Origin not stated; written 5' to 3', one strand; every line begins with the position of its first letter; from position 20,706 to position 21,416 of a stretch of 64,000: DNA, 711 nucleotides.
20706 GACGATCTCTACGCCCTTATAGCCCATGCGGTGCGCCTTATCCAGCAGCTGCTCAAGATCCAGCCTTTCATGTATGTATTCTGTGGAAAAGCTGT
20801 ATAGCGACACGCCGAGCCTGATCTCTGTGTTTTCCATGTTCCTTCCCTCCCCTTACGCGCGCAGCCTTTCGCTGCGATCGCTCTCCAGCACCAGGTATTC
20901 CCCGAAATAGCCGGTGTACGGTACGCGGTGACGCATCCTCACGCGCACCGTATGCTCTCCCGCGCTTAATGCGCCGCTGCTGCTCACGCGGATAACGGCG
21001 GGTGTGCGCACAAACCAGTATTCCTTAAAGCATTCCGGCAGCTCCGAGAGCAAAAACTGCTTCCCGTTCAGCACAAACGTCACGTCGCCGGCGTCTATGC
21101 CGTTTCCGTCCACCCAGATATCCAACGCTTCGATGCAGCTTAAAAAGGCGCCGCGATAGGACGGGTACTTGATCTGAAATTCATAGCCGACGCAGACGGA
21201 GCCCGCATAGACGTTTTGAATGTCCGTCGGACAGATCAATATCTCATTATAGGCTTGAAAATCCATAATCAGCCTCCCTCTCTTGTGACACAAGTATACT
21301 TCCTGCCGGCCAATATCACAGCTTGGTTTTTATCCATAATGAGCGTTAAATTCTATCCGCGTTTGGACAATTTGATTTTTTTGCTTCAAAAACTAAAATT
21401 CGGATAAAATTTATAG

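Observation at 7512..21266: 13-gene, ~13.7-kb operon built around a C-glycoside-deglycosidase-like alpha/beta pair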

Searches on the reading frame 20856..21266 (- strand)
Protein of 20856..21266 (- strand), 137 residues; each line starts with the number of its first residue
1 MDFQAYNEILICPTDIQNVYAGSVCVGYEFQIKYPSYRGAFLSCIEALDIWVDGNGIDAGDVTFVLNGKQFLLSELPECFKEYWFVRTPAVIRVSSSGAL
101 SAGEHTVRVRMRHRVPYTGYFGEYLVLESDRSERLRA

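Call 4: search_protein_families(library=pfam, proteins=[window:20856-21266:-], max_evalue=0.01)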
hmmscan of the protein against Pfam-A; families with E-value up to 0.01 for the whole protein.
seq(137 aa): 1 family
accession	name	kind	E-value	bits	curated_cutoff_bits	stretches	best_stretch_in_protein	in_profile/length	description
PF19906.4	CGDB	-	4e-32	110.8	27.6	1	7-117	2-112/112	C-glycoside deglycosidase beta subunit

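Call 5: search_protein_families(library=ncbifam, proteins=[window:20856-21266:-], max_evalue=0.01)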
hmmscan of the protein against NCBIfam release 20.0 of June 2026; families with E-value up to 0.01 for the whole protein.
seq(137 aa): 0 families

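Call 7: search_solved_structures(query=window:20856-21266:-, max_evalue=1, show_alignments=3)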
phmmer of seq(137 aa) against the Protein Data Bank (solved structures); distinct sequences matched with E-value up to 1: 8.
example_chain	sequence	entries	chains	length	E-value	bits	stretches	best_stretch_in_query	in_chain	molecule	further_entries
9m3a_B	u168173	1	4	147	6.8e-24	87.7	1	12-135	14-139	DUF6379 domain-containing protein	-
7bvr_B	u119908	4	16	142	2.5e-19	73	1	10-135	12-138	DgpB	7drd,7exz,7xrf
7bvs_B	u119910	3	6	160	1.1e-15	61.1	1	17-108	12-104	DfgB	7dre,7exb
8qrz_A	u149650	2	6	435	4.3e-10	43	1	11-118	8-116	Sugar phosphate isomerase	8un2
8umc_B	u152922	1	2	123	2.7e-06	30.7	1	25-117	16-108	DUF6379 domain-containing protein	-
8qvc_B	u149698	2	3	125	2.8e-06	30.7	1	25-117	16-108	DUF6379 domain-containing protein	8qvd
7dnm_B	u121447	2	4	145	1.3e-05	28.5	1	27-105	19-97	AgCarC2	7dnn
9m3b_B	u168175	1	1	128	0.00012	25.4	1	9-117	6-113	P581a DgpB1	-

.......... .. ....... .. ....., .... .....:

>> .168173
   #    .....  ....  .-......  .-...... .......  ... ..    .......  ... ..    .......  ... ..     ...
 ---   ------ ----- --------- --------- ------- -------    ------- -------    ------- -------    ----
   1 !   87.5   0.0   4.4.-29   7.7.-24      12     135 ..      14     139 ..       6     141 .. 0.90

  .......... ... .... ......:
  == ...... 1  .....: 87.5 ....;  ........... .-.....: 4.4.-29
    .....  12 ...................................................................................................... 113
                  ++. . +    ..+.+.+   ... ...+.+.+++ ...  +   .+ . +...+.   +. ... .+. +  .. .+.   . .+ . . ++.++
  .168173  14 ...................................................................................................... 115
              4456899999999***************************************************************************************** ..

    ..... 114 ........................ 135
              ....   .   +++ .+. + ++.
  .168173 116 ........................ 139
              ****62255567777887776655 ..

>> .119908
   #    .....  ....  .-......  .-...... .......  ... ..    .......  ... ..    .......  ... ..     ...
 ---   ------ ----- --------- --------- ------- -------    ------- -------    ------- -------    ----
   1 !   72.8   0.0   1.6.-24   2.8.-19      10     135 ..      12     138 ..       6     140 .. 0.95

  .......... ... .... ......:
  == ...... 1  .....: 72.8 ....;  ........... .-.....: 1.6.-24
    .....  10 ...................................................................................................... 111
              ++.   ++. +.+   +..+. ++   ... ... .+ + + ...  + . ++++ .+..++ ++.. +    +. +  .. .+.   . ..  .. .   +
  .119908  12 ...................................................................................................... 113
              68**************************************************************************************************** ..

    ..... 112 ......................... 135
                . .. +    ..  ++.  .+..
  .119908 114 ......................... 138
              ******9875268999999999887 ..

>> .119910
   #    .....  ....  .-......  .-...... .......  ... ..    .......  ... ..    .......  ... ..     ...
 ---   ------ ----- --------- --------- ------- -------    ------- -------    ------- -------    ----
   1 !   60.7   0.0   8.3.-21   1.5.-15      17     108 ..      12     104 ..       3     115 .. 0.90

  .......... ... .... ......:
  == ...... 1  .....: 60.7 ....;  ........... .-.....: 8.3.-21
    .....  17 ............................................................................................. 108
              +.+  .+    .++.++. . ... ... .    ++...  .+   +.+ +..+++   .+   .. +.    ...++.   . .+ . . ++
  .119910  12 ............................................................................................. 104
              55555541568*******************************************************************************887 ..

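Call 11: find_homologous_proteins(query=P0002, max_evalue=1e-20)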
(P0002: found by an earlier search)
Query P0002 (322 aa): 404 proteins with E <= 1e-20 among 2545 candidates; the best 120 are listed.
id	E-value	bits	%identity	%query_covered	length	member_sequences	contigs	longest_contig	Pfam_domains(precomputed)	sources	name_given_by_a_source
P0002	1.2e-222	756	100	100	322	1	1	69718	PF01261.31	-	-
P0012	2.8e-192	656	86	100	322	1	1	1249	PF01261.31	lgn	-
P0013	5.4e-190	649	85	99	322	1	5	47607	PF01261.31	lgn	-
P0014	1.1e-172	592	76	100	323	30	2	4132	PF01261.31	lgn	-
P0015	8.5e-170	583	77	100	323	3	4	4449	PF01261.31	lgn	-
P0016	2.3e-169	581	76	99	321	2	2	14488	PF01261.31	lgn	-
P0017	4.7e-169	580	76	99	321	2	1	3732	PF01261.31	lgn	-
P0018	1.6e-167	575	73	99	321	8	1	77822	PF01261.31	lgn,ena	-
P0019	1.0e-166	573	76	99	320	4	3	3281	PF01261.31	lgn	-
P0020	1.3e-166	572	75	99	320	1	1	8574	PF01261.31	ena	-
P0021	1.9e-166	572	75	99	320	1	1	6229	PF01261.31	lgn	-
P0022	2.2e-166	571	75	99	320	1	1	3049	PF01261.31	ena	-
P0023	5.5e-166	570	75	99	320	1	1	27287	PF01261.31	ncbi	-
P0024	1.4e-165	569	75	99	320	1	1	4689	PF01261.31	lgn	-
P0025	2.3e-165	568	75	99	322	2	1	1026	PF01261.31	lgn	-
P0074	4.2e-158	544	71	98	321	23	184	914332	PF01261.31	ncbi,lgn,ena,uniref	ncbi:sugar phosphate isomerase/epimerase family protein [Blautia sp. JLR.GB0024]|uniref:sugar phosph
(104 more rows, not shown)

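Call 13: find_encoding_contigs(protein=P0013, flank=10000, max_places=2)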
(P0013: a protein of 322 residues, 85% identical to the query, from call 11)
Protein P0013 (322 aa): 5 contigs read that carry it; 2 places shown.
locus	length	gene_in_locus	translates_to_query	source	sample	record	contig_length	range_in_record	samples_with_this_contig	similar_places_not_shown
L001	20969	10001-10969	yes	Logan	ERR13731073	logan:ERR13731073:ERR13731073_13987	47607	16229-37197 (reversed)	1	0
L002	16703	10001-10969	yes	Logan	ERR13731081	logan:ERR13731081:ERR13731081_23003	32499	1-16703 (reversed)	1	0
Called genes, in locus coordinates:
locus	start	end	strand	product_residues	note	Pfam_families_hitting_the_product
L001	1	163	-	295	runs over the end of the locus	PF00005:ABC_tran, PF13304:AAA_21 (faint)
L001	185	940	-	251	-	-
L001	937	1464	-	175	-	PF07638:Sigma70_ECF (weak), PF04542:Sigma70_r2, PF08281:Sigma70_r4_2, PF04545:Sigma70_r4, PF13384:HTH_23 (weak)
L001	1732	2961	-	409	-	PF01168:Ala_racemase_N, PF00842:Ala_racemase_C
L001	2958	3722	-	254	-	PF02557:VanY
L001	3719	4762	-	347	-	PF01820:Dala_Dala_lig_N, PF02786:CPSase_L_D2, PF02222:ATP-grasp, PF07478:Dala_Dala_lig_C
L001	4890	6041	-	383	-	PF00512:HisKA, PF02518:HATPase_c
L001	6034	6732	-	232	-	PF00072:Response_reg, PF00486:Trans_reg_C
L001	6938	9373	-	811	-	PF12833:HTH_18, PF01229:Glyco_hydro_39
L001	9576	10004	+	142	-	PF19906:CGDB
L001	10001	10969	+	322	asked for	PF01261:AP_endonuc_2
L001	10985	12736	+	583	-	PF02129:Peptidase_S15, PF08530:PepX_C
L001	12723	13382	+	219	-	PF12464:Mac, PF00132:Hexapep, PF14602:Hexapep_2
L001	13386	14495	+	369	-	PF01408:GFO_IDH_MocA, PF02894:GFO_IDH_MocA_C, PF22725:GFO_IDH_MocA_C3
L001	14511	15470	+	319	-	PF01261:AP_endonuc_2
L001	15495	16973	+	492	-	PF02463:SMC_N (faint), PF00005:ABC_tran, PF13304:AAA_21 (faint), PF00005:ABC_tran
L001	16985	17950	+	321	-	PF02653:BPD_transp_2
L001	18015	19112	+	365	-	-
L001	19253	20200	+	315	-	PF03358:FMN_red (weak)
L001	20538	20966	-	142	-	-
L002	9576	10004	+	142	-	PF19906:CGDB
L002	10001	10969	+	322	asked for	PF01261:AP_endonuc_2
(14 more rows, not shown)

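Call 14: find_encoding_contigs(protein=P0074, flank=10000, max_places=2)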
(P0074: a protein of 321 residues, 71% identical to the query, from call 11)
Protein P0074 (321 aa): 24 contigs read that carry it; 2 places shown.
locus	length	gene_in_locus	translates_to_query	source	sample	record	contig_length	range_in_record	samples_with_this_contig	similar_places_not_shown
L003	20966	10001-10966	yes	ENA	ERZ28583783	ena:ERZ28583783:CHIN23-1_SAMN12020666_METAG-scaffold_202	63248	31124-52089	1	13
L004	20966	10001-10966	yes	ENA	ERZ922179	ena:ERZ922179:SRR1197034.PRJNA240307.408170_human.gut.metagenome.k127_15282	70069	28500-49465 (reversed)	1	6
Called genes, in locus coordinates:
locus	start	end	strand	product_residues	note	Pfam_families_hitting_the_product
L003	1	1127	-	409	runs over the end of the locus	PF00480:ROK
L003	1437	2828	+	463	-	PF01547:SBP_bac_1, PF13416:SBP_bac_8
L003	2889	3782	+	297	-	PF00528:BPD_transp_1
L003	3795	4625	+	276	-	PF00528:BPD_transp_1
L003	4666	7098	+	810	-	PF01074:Glyco_hydro_38N, PF09261:Alpha-mann_mid, PF07748:Glyco_hydro_38C, PF17677:Glyco_hydro38C2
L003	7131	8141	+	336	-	PF00480:ROK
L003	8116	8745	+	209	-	PF13580:SIS_2, PF01380:SIS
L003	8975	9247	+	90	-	PF01408:GFO_IDH_MocA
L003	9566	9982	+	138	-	PF19906:CGDB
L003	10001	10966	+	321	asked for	PF01261:AP_endonuc_2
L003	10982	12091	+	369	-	PF01408:GFO_IDH_MocA, PF22725:GFO_IDH_MocA_C3, PF02894:GFO_IDH_MocA_C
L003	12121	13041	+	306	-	PF01261:AP_endonuc_2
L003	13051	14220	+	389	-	PF07690:MFS_1, PF01306:LacY_symp (weak)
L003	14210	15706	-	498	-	PF12708:Pect-lyase_RHGA_epim, PF00295:Glyco_hydro_28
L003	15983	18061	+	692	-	-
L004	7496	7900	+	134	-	PF19906:CGDB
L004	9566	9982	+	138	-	PF19906:CGDB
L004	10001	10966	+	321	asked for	PF01261:AP_endonuc_2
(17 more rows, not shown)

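Call 27: find_encoding_contigs(protein=P0007, flank=10000, max_places=3)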
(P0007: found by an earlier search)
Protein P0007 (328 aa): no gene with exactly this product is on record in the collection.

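Call 28: find_encoding_contigs(protein=P0002, flank=10000, max_places=3)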
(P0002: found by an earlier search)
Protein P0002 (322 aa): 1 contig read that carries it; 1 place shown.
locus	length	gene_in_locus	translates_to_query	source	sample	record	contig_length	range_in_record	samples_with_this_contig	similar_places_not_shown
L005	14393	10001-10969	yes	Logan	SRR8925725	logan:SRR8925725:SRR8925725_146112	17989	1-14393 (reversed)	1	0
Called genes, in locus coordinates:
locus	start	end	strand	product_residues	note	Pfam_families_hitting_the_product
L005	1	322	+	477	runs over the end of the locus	PF07690:MFS_1, PF12832:MFS_1_like (weak), PF13347:MFS_2, PF07690:MFS_1 (weak)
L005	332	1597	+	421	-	PF01012:ETF, PF00766:ETF_alpha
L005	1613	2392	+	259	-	PF00106:adh_short, PF08659:KR, PF13561:adh_short_C2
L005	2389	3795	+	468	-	PF00370:FGGY_N, PF02782:FGGY_C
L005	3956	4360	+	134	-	-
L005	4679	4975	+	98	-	PF12840:HTH_20, PF01022:HTH_5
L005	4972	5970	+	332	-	PF03773:ArsP_1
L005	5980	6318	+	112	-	PF13192:Thioredoxin_3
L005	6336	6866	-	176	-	PF02632:BioY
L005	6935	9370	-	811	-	PF00165:HTH_AraC (faint), PF12833:HTH_18, PF01229:Glyco_hydro_39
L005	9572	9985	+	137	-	PF19906:CGDB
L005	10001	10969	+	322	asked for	PF01261:AP_endonuc_2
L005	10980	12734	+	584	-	PF02129:Peptidase_S15, PF08530:PepX_C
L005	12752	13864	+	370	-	PF01408:GFO_IDH_MocA, PF22725:GFO_IDH_MocA_C3, PF02894:GFO_IDH_MocA_C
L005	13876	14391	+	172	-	?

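Call 30: find_related_loci(query=A1, collection=genome_contigs, flank=10000)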
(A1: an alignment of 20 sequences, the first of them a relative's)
Query A1 (322 aa) in genome_contigs; peptide patterns used: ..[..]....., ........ (x = any residue, [..] = any of these).
95 stretches matched a pattern; 81 encode a relative of the query (tblastn E <= 1e-3); the best 80 are kept; 76 distinct loci.
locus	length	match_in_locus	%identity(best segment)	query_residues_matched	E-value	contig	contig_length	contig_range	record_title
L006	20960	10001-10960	77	3-322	2e-172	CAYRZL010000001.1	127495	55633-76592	MAG TPA_asm: uncultured Lachnospiraceae bacterium isolate SRP222994_co1_297 genome assembly, contig: NODE_93_length_1274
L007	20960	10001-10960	75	3-322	9e-172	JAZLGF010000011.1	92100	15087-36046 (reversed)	MAG: Lachnospiraceae bacterium isolate T1900044999_TA20190061.MAGScoT_cleanbin_000004 SGB_4273_k141_445957, whole genome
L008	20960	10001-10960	74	3-322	6e-171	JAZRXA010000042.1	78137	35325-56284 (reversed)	MAG: Lachnospiraceae bacterium isolate T1900044951_TA20190004.MAGScoT_cleanbin_000029 SGB_3665_k141_1981743, whole genom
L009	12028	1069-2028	76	3-322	9e-171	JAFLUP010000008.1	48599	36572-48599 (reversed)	MAG: Oscillospiraceae bacterium isolate HAN082 Seq8, whole genome shotgun sequence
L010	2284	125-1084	74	3-322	0e+0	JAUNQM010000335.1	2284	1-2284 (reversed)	MAG: Prevotellaceae bacterium isolate S38M_St_55 NODE_20342_length_2284_cov_3.036788, whole genome shotgun sequence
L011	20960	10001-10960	74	3-322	2e-170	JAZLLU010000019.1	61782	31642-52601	MAG: Lachnospiraceae bacterium isolate T1900044956_TA20190011.MAGScoT_cleanbin_000043 SGB_3839_k141_471227, whole genome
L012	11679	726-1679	75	3-320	2e-168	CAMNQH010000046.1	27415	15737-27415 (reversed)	MAG: uncultured Lachnospiraceae bacterium isolate SRR19792984_bin.67_metawrap_v1.3_MAG genome assembly, contig: ERZ12290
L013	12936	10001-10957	75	4-322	3e-167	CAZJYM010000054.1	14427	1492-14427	MAG TPA_asm: uncultured Blautia sp. isolate SRP314395_co1_249 genome assembly, contig: NODE_3811_length_14427_cov_46.183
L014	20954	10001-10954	74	3-320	3e-167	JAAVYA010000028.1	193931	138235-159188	MAG: Lachnospiraceae bacterium isolate ABMPRH_302_1 k141_791848, whole genome shotgun sequence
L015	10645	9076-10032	75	4-322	1e-166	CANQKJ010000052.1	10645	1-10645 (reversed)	MAG: uncultured Oscillospiraceae bacterium isolate Lapin-026__bin6 genome assembly, contig: Lapin-026__NODE_7893_length_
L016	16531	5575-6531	73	4-322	3e-166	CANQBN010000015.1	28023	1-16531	MAG: uncultured Lachnospiraceae bacterium isolate Lapin-001__bin58 genome assembly, contig: Lapin-001__NODE_1982_length_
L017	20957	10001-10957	75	4-322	3e-166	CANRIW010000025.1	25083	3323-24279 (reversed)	MAG: uncultured Oscillospiraceae bacterium isolate Lapin-024__bin4 genome assembly, contig: Lapin-024__NODE_2529_length_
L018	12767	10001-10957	75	4-322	5e-166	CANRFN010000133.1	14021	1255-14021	MAG: uncultured Oscillospiraceae bacterium isolate Lapin-023__bin47 genome assembly, contig: Lapin-023__NODE_5658_length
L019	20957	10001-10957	75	4-322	3e-166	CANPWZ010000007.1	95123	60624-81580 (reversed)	MAG: uncultured Oscillospiraceae bacterium isolate Lapin-004__bin36 genome assembly, contig: Lapin-004__NODE_203_length_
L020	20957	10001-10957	75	4-322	1e-165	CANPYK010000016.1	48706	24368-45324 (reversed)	MAG: uncultured Oscillospiraceae bacterium isolate Lapin-004__bin88 genome assembly, contig: Lapin-004__NODE_807_length_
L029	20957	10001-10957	71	4-322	4e-161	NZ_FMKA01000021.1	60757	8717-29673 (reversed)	Anaerobium acetethylicum strain GluBS11, whole genome shotgun sequence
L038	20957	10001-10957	69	1-320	8e-155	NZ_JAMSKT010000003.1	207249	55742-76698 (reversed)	Clostridium caldaquaticum strain SYSU GA19001 NODE_3_length_207249_cov_3.937794, whole genome shotgun sequence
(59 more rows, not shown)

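Call 51: search_protein_families(library=pfam, proteins=[L029:7727-9145:+, L029:13652-15184:+, L029:15276-17399:+, L029:17423-18619:+, L029:19702-20715:+, L038:11034-12230:+, L038:8632-9408:+, L038:6492-7664:+, L038:15779-16783:+, L038:16798-17901:+], max_evalue=0.0001)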
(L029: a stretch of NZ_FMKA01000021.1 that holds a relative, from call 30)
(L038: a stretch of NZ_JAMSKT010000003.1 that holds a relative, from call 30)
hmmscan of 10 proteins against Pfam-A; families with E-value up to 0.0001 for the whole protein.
L029:7727-9145:+ (472 aa): 2 families
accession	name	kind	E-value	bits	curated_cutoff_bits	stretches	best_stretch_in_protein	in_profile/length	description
PF13347.12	MFS_2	-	7.2e-94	315.2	27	1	36-452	2-427/427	MFS/sugar transport protein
PF07690.21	MFS_1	-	9.5e-15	54.8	33.4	1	39-396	4-343/347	Major Facilitator Superfamily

L029:13652-15184:+ (510 aa): 9 families
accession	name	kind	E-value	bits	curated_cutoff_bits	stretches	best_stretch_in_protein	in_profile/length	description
PF00890.30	FAD_binding_2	-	6.8e-48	164.3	20.4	1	37-480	2-406/414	FAD binding domain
PF12831.13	FAD_oxidored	-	4.3e-14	53.1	27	1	37-225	2-146/416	FAD dependent oxidoreductase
PF03486.20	HI0933_like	-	1.6e-13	51.2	50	1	36-470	2-217/244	HI0933-like protein Rossmann domain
PF01266.30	DAO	-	2.6e-13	50.7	27.9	1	37-232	2-209/353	FAD dependent oxidoreductase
PF07992.20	Pyr_redox_2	-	1.9e-08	34.5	26.1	0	134-238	154-248/291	Pyridine nucleotide-disulphide oxidoreductase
PF01946.23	Thi4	-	5.9e-08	32.7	26.2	1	30-76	13-60/235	Thi4 family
PF01494.25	FAD_binding_3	-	1e-07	32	22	0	168-238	102-172/349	FAD binding domain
PF13450.12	NAD_binding_8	-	1.7e-06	28.7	21.9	1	42-73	4-35/68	NAD(P)-binding Rossmann-like domain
PF01593.30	Amino_oxidase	-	7.8e-05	22.6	19.8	0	171-230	209-260/443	Flavin containing amine oxidoreductase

L029:15276-17399:+ (707 aa): 21 families
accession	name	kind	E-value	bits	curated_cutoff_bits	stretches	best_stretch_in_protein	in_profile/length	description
PF07992.20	Pyr_redox_2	-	1.9e-34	119.9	26.1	1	314-604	1-291/291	Pyridine nucleotide-disulphide oxidoreductase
PF13510.11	Fer2_4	-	2.9e-18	66.1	22.8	1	1-76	3-81/82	2Fe-2S iron-sulfur cluster binding domain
PF14691.11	Fer4_20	-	8.6e-18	64.6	25.8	1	223-297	31-108/113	Dihydroprymidine dehydrogenase domain II, 4Fe-4S cluster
PF10588.14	NADH-G_4Fe-4S_3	-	3e-13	49.5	27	1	83-121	1-39/40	NADH-ubiquinone oxidoreductase-G iron-sulfur binding region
PF22117.2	Fer4_Nqo3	-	1.6e-09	38.3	27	1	137-203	2-65/67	NADH-quinone oxidoreductase subunit 3, ferredoxin-like domain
PF00070.33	Pyr_redox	-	2.3e-09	38.1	22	0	315-348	1-34/82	Pyridine nucleotide-disulphide oxidoreductase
PF13450.12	NAD_binding_8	-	3.9e-09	37.1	21.9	1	318-354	1-37/68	NAD(P)-binding Rossmann-like domain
PF13738.12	Pyr_redox_3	-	2.4e-08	34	30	0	439-588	163-305/305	Pyridine nucleotide-disulphide oxidoreductase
PF12838.12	Fer4_7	-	2.4e-07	31.5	27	1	145-202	1-51/52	4Fe-4S dicluster domain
PF12831.13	FAD_oxidored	-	9e-07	29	27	1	316-353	2-39/416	FAD dependent oxidoreductase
PF01262.27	AlaDh_PNT_C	-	1.1e-06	28.6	23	0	442-487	30-69/214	Alanine dehydrogenase/PNT, C-terminal domain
PF01266.30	DAO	-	5.1e-06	26.7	27.9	1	315-346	1-32/353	FAD dependent oxidoreductase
PF03486.20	HI0933_like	-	8.7e-06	25.8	50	0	315-349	2-36/244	HI0933-like protein Rossmann domain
PF14697.11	Fer4_21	-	8.8e-06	26.2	35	1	142-204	4-57/59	4Fe-4S dicluster domain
PF00890.30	FAD_binding_2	-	1e-05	25.4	20.4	0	316-350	2-36/414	FAD binding domain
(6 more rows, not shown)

L029:17423-18619:+ (398 aa): 9 families
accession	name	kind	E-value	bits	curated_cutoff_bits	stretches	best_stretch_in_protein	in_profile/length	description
PF10589.14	NADH_4Fe-4S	-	2.3e-16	59.8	23.5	1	235-306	14-85/85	NADH-ubiquinone oxidoreductase-F iron-sulfur binding region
PF00037.32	Fer4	-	5.3e-11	42.3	21.1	1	323-346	1-24/24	4Fe-4S binding domain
PF13237.11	Fer4_10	-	2.2e-08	34.4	25.5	1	323-370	2-52/53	4Fe-4S dicluster domain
PF12838.12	Fer4_7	-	6.9e-08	33.3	27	1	330-374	2-52/52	4Fe-4S dicluster domain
PF12837.12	Fer4_6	-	1.7e-07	31.3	25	1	323-345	2-24/24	4Fe-4S binding domain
PF13187.11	Fer4_9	-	3.3e-07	30.7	27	1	330-374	2-51/52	4Fe-4S dicluster domain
PF14697.11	Fer4_21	-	3.4e-06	27.5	35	0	324-346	35-58/59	4Fe-4S dicluster domain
PF12797.12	Fer4_2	-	6.5e-06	26.2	24.5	1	323-342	3-22/22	4Fe-4S binding domain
PF13484.11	Fer4_16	-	8.4e-06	26.9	30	0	330-348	2-20/66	4Fe-4S double cluster binding domain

L029:19702-20715:+ (337 aa): 1 family
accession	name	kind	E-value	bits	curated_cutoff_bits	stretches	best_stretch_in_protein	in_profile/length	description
PF01515.24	PTA_PTB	-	8.1e-84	282.1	24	1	4-324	2-317/319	Phosphate acetyl/butaryl transferase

L038:11034-12230:+ (398 aa): 1 family
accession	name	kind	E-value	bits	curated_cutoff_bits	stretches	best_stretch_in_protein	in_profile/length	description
PF07690.21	MFS_1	-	2e-38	132.7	33.4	2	22-200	3-182/347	Major Facilitator Superfamily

L038:8632-9408:+ (258 aa): 2 families
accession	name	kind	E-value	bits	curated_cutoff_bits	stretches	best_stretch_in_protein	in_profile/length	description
PF01418.23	HTH_6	-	8.9e-06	26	28.3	1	23-74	21-72/77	Helix-turn-helix domain, rpiR family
PF01380.27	SIS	-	5.2e-05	23.5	25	1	154-244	30-123/131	SIS domain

L038:6492-7664:+ (390 aa): 1 family
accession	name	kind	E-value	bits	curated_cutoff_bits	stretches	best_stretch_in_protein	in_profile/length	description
PF00155.27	Aminotran_1_2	-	1.9e-39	136.3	19.7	1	32-374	10-357/361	Aminotransferase class I and II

L038:15779-16783:+ (334 aa): 1 family
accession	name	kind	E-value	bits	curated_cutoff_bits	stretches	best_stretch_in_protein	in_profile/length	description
PF01515.24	PTA_PTB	-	3.5e-87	293.2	24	1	4-324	2-317/319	Phosphate acetyl/butaryl transferase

L038:16798-17901:+ (367 aa): 2 families
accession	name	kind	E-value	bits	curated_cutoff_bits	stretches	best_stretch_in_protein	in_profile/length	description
PF00871.23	Acetate_kinase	-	2.6e-18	66.3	22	1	154-313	178-340/392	Acetokinase family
PF01869.26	BcrAD_BadFG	-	6.9e-05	22.9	31.5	0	256-317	181-242/271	BadF/BadG/BcrA/BcrD ATPase family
